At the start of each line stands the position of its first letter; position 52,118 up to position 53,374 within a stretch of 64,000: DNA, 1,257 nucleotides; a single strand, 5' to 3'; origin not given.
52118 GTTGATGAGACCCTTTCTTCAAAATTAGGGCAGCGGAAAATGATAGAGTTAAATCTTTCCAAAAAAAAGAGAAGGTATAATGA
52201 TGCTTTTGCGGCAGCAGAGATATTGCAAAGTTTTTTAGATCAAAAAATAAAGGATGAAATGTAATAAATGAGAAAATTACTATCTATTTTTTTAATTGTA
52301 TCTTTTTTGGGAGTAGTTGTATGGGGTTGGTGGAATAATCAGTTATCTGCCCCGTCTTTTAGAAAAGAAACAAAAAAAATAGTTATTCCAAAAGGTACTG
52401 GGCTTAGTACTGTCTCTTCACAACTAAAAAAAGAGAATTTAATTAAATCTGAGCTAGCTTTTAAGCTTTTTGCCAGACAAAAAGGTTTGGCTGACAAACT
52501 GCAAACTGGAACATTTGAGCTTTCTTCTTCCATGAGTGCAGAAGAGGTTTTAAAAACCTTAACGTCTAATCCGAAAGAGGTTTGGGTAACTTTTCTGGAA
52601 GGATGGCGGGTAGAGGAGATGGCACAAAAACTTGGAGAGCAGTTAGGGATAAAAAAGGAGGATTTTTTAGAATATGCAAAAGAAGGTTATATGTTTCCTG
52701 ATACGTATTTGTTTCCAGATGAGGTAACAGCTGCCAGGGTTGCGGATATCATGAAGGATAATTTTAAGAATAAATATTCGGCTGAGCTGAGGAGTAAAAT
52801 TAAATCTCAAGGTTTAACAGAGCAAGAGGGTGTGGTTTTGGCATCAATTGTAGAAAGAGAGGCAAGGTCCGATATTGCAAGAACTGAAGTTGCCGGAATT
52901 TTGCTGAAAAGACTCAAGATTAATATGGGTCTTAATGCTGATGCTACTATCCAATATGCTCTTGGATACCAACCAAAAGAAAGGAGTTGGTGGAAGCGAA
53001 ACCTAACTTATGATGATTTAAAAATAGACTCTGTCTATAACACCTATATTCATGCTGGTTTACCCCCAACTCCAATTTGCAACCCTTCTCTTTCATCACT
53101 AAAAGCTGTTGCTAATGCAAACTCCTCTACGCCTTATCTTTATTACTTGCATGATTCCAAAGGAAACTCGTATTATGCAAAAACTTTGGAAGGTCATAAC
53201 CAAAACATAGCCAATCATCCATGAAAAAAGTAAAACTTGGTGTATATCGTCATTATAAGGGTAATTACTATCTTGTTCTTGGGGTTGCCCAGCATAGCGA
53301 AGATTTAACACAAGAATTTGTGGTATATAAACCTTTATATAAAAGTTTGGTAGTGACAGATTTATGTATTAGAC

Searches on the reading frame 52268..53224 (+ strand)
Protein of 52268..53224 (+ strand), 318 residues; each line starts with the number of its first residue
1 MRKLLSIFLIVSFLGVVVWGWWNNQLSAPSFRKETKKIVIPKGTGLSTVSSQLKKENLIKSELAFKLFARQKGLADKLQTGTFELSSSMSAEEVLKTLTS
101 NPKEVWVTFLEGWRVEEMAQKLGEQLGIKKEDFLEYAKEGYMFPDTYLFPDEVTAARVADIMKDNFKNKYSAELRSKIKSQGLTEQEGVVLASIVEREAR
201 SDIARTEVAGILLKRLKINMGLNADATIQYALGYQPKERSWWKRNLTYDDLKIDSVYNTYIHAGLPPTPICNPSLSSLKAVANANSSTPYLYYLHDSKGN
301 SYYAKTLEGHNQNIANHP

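Call 45: search_protein_families(library=pfam, proteins=[window:52268-53224:+], max_evalue=0.001)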
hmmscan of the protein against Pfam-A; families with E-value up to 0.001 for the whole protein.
window:52268-53224:+ (318 aa): 1 family
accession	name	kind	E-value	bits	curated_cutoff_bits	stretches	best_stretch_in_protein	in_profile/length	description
PF02618.21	YceG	-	4.2e-80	269.6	32.4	1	38-315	1-274/275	YceG-like family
